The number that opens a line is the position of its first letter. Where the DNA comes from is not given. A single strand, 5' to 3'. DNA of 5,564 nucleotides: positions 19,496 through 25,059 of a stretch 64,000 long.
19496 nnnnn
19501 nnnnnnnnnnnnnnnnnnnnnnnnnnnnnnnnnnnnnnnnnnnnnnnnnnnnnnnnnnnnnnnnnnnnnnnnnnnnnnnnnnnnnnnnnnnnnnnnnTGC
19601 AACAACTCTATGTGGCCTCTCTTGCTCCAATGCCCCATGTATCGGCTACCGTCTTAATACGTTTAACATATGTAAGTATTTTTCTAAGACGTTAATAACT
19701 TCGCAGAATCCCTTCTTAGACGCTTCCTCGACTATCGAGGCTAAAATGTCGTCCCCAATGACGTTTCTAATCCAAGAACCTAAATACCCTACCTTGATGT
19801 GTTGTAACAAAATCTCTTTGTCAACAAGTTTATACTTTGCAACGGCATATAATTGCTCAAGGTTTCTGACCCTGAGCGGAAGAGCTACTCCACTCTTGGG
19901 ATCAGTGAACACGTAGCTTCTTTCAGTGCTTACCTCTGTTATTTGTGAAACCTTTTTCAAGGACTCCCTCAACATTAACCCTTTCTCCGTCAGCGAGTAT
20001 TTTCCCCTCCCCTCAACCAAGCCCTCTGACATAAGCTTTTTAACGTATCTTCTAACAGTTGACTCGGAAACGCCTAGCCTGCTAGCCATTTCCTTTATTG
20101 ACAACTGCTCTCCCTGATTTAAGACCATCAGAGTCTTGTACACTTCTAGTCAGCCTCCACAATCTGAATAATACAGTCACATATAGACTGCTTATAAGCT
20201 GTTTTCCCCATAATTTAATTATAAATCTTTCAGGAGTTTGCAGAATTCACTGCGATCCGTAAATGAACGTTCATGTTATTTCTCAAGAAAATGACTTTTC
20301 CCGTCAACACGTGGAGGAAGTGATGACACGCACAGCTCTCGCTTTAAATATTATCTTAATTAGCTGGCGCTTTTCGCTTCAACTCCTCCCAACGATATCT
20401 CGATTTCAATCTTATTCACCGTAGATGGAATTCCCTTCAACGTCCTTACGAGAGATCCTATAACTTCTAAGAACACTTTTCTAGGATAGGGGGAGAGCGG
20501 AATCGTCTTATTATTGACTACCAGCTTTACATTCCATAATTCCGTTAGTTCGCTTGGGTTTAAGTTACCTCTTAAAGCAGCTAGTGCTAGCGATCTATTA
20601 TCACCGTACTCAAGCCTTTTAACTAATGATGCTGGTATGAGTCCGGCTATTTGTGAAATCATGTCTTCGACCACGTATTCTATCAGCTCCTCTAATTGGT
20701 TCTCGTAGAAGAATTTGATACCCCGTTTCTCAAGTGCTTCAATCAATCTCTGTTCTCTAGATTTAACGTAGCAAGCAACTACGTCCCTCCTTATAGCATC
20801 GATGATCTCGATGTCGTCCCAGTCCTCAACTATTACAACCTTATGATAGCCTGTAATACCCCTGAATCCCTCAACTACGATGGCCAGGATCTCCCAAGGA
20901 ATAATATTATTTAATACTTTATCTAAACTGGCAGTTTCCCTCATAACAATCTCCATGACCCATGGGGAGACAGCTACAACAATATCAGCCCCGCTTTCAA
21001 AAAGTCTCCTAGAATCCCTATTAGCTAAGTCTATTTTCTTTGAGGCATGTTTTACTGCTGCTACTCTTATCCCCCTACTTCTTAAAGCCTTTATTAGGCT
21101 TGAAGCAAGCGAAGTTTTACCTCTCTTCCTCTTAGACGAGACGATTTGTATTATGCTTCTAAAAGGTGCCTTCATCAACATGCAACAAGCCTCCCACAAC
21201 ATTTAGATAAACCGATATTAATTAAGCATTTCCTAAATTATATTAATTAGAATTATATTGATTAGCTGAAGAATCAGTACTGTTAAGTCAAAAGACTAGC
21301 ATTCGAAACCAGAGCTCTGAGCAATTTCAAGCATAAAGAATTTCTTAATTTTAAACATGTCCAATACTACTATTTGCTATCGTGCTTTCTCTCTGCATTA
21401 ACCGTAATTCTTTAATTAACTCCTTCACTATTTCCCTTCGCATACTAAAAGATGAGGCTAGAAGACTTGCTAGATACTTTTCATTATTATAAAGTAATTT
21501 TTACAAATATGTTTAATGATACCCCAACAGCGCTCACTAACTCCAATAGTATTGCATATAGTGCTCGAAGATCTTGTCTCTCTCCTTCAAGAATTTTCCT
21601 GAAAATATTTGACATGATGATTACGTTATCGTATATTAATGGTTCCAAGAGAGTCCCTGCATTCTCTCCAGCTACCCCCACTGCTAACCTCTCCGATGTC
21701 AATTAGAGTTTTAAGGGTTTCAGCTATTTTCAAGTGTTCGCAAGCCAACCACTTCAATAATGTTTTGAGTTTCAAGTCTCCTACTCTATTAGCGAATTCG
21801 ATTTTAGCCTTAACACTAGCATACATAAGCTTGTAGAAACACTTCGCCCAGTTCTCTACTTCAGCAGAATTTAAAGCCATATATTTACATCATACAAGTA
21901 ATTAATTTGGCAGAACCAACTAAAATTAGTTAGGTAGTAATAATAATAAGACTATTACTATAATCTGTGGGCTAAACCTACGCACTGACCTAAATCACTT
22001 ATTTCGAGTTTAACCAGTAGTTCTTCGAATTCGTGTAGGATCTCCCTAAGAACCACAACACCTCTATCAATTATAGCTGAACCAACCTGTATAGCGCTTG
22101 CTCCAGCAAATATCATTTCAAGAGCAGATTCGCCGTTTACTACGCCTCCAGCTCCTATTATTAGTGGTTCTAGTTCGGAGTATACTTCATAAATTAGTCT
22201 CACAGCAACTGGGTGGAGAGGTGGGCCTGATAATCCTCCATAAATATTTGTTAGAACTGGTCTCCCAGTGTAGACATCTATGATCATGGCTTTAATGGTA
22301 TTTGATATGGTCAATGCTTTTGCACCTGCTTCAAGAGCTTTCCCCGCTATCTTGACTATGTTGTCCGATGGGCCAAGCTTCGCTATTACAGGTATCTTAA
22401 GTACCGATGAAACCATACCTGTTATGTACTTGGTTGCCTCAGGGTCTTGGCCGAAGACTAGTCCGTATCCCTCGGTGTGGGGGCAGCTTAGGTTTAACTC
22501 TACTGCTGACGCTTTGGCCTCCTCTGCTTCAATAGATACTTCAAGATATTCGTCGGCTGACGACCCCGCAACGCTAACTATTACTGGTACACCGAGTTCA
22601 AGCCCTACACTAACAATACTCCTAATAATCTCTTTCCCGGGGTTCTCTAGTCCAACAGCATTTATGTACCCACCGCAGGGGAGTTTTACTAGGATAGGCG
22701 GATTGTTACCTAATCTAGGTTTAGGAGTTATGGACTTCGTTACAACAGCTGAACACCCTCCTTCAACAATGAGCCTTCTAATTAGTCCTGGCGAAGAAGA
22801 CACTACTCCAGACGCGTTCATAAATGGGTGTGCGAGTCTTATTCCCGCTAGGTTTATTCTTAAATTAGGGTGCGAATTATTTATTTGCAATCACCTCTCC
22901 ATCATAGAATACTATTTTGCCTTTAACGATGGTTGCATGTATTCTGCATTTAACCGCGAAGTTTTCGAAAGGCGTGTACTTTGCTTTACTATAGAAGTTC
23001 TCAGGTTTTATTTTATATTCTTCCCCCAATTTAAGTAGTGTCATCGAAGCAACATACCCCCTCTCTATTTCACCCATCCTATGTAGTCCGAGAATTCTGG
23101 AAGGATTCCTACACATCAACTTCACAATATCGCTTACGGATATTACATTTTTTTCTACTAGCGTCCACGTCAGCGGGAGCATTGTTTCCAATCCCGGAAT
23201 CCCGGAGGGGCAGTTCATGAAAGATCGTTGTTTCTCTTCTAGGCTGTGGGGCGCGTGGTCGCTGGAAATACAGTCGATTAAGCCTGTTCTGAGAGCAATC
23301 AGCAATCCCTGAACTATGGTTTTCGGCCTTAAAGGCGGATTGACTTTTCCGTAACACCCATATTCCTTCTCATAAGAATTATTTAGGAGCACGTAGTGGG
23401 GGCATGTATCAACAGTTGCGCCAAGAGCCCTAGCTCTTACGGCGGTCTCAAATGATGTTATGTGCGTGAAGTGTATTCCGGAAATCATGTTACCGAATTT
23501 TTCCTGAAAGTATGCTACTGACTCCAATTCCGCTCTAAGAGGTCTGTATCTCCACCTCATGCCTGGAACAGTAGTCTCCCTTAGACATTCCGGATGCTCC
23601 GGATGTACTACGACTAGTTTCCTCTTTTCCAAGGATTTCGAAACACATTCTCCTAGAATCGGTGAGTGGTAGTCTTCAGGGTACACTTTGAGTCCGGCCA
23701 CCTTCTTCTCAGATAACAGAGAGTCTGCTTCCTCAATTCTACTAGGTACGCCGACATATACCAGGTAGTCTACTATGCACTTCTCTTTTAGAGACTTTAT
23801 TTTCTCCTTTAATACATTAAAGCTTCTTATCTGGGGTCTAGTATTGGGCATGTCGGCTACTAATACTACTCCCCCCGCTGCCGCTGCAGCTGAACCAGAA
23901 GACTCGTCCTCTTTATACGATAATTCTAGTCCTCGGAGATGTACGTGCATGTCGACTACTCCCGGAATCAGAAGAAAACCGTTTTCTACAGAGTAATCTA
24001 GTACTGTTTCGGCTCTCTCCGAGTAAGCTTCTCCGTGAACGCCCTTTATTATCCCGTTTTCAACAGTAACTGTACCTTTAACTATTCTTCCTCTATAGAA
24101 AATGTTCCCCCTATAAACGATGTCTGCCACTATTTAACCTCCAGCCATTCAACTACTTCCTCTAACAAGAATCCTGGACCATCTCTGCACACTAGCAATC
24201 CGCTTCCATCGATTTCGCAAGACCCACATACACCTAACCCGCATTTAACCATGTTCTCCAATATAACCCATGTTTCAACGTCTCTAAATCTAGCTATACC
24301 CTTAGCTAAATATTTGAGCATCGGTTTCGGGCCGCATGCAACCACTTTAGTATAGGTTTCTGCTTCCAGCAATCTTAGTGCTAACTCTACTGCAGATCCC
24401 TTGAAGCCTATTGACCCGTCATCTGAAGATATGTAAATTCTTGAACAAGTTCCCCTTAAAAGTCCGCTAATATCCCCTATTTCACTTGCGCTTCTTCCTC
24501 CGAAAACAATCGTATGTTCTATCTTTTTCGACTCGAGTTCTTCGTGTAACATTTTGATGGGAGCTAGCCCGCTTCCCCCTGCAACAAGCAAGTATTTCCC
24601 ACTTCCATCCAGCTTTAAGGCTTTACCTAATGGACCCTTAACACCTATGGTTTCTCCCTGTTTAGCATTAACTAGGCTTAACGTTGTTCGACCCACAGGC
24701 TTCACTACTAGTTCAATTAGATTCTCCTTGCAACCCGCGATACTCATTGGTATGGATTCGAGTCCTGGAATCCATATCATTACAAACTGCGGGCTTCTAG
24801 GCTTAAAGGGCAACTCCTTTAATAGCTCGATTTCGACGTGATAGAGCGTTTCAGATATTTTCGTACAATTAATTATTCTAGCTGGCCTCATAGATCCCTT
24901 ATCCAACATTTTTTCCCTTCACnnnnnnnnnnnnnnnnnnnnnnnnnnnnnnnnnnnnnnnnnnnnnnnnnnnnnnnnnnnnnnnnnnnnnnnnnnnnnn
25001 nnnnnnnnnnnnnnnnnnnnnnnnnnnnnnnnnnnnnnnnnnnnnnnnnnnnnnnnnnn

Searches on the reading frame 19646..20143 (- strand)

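Call 52: search_protein_families(library=pfam, proteins=[window:19646-20143:-], max_evalue=0.000001)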
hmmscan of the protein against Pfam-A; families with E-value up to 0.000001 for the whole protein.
window:19646-20143:- (165 aa): 8 families
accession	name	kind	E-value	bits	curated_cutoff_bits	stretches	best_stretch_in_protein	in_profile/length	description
PF13412.12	HTH_24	-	5.1e-09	36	21.9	1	12-44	16-48/48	Winged helix-turn-helix DNA-binding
PF08279.18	HTH_11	-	7.2e-09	35.8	25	1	6-43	8-46/55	HTH domain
PF09339.16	HTH_IclR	-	5.3e-08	33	22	1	10-44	15-49/52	IclR helix-turn-helix domain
PF01022.26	HTH_5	-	1.4e-07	31.7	22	0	5-44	8-46/47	Bacterial regulatory protein, arsR family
PF25213.1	HVO_A0261_N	-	1.8e-07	31.4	35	1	12-67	23-79/86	HVO_A0261 N-terminal domain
PF08220.18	HTH_DeoR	-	2.3e-07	30.9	21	0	5-43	6-44/57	DeoR-like helix-turn-helix domain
PF01047.28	MarR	-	5.6e-07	29.8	24.6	0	2-44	6-48/59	MarR family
PF08281.18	Sigma70_r4_2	-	5.7e-07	29.5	25.7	0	2-35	15-48/54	Sigma-70, region 4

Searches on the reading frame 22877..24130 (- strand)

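Call 18: search_protein_families(library=ncbifam, proteins=[window:22877-24130:-], max_evalue=0.00001)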
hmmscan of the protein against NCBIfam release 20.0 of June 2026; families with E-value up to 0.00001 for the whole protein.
window:22877-24130:- (417 aa): 38 families (the best 25 are shown)
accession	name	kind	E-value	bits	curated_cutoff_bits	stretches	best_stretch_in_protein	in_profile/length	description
NF001541.2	PRK00369.1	equivalog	1.4e-110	369.6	310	1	35-414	26-389/400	dihydroorotase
TIGR00857.1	pyrC_multi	subfamily_domain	1.4e-94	317.4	279.05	1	15-410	2-411/412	dihydroorotase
NF002668.0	PRK02382.1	equivalog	1.9e-78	264.1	452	1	19-414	14-417/436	dihydroorotase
NF003271.0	PRK04250.1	equivalog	6.4e-75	252.3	405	1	2-416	2-396/407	dihydroorotase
NF005751.0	PRK07575.1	equivalog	2.4e-71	240.5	529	1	11-414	14-426/440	dihydroorotase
NF002284.0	PRK01211.1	subfamily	4.3e-69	233.4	462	1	5-415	2-396/409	dihydroorotase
NF006559.0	PRK09060.1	equivalog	1.5e-67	227.8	482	1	4-415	8-429/444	dihydroorotase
NF006688.0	PRK09236.1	equivalog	5.4e-60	203.4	535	2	238-414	256-432/444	dihydroorotase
NF006837.0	PRK09357.1-2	equivalog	1.5e-59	201.7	575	2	233-412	245-426/428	dihydroorotase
NF058539.1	ergo_uti2_ErtD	equivalog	7.4e-57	193.2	650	2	219-416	235-438/449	hydantoin-5-propionate amidohydrolase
TIGR03178.1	allantoinase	equivalog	1.3e-56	192.2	357.85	1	18-415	17-432/441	allantoinase AllB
NF004839.0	PRK06189.1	equivalog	2.9e-56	191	631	1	4-414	6-437/451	allantoinase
NF006841.0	PRK09357.2-2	equivalog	6e-54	183.3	640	2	231-409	240-418/421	dihydroorotase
NF006844.0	PRK09357.2-5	equivalog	1.3e-51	176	701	2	217-410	229-422/422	dihydroorotase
NF006836.0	PRK09357.1-1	equivalog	1.3e-50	172.4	538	2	231-414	245-430/432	dihydroorotase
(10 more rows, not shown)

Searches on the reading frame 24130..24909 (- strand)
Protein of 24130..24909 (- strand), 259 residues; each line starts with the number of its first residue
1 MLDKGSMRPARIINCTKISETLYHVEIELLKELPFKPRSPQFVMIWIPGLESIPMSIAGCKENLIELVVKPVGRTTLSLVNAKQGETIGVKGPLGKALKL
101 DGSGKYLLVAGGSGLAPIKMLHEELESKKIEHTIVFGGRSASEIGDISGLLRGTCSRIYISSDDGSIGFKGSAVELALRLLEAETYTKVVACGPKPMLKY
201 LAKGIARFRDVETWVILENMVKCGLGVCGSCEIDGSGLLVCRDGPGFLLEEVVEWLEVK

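Call 52: search_protein_families(library=pfam, proteins=[window:24130-24909:-], max_evalue=0.000001)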
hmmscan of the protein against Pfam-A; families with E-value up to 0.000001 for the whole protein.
window:24130-24909:- (259 aa): 1 family
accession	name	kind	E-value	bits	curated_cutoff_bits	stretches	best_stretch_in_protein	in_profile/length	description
PF10418.14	DHODB_Fe-S_bind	-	2.4e-08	34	23.9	1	218-252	1-40/41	Iron-sulfur cluster binding domain of dihydroorotate dehydrogenase B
